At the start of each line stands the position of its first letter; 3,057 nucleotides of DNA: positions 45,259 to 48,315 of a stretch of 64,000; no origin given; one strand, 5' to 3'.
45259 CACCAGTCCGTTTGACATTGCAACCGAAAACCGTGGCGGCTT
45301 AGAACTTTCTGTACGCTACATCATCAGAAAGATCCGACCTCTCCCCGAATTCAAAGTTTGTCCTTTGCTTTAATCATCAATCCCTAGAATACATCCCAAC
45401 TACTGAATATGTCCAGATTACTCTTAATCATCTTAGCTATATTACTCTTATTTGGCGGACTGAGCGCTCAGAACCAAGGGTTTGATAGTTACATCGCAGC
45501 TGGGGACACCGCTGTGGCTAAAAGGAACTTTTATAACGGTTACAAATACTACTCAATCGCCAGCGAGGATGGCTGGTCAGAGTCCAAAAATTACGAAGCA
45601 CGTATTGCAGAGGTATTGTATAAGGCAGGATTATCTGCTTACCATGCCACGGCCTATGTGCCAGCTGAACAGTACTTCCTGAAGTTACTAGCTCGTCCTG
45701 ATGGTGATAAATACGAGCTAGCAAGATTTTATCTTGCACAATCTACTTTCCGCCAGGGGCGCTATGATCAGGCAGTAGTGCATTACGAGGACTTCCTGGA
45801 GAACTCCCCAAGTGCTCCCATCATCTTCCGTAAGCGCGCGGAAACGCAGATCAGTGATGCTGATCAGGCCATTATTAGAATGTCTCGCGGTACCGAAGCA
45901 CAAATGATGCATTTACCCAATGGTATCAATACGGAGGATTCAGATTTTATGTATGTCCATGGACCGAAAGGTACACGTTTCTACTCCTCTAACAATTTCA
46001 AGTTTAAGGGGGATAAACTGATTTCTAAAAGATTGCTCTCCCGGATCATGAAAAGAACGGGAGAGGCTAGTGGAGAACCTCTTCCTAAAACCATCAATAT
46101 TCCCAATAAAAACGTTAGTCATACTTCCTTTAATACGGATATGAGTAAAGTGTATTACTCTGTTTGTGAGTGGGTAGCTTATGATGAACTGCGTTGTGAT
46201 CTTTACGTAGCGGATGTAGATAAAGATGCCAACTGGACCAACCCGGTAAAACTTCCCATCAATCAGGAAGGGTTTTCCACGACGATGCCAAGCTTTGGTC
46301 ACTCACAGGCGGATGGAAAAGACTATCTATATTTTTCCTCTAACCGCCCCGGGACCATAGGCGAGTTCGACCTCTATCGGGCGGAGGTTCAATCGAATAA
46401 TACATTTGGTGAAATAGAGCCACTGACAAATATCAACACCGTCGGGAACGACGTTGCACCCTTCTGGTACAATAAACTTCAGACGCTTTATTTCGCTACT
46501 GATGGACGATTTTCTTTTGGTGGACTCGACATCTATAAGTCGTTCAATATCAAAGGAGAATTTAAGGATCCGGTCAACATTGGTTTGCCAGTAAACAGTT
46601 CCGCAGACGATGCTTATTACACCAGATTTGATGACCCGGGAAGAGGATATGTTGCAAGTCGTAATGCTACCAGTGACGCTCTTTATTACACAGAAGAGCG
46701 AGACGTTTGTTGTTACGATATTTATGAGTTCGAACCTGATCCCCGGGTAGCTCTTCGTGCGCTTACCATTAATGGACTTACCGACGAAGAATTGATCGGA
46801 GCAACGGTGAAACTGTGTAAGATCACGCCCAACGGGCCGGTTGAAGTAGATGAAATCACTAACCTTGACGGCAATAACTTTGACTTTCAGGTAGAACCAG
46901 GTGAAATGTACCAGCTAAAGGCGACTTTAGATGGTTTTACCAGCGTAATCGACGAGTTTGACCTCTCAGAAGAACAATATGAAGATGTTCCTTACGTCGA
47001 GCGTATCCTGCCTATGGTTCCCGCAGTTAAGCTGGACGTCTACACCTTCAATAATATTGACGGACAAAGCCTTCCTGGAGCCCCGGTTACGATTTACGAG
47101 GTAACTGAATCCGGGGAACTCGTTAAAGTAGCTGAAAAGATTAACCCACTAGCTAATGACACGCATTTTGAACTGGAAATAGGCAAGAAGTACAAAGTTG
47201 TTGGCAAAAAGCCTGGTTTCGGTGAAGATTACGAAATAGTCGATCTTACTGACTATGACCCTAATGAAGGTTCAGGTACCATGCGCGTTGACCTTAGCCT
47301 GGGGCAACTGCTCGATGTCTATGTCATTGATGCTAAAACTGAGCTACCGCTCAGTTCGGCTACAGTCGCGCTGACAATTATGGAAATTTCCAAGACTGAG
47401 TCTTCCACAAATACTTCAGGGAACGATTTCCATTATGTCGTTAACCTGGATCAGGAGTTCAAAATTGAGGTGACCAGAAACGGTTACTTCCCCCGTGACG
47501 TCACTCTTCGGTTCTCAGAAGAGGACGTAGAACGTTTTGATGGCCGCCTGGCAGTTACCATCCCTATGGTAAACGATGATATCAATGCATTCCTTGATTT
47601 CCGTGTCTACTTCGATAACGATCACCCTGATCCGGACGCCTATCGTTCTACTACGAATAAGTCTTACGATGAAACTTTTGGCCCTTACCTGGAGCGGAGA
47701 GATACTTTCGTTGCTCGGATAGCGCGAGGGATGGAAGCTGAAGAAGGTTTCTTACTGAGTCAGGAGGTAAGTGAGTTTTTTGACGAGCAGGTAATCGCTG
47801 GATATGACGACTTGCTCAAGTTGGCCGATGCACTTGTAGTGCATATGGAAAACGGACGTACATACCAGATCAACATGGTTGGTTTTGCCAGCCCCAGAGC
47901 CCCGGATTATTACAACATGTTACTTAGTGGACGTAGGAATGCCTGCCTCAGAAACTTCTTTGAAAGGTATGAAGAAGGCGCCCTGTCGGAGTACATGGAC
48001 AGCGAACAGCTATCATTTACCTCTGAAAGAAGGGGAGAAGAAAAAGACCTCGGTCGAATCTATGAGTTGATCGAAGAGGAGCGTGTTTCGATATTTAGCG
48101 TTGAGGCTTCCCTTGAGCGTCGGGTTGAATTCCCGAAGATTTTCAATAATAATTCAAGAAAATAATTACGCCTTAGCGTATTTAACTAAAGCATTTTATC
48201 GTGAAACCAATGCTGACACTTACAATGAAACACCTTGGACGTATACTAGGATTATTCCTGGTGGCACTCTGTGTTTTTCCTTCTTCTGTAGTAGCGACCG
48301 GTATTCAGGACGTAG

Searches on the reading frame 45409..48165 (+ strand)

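Call 3: search_protein_families(library=pfam, proteins=[window:45409-48165:+], max_evalue=0.01)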
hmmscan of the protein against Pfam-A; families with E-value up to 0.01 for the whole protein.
window:45409-48165:+ (918 aa): 5 families
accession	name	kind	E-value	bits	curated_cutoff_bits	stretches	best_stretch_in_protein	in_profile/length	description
PF13174.12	TPR_6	-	7e-05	23.7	26.3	0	105-135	2-32/33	Tetratricopeptide repeat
PF07676.18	PD40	-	0.00048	20.5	20.9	0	342-376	5-37/38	WD40-like Beta Propeller Repeat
PF13525.12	YfiO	-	0.00069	19.9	25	1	67-137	5-76/203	Outer membrane lipoprotein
PF13428.12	TPR_14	-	0.0039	18.2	23.5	0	106-145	4-43/44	Tetratricopeptide repeat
PF07719.23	TPR_2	-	0.0065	17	27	0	105-134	3-32/34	Tetratricopeptide repeat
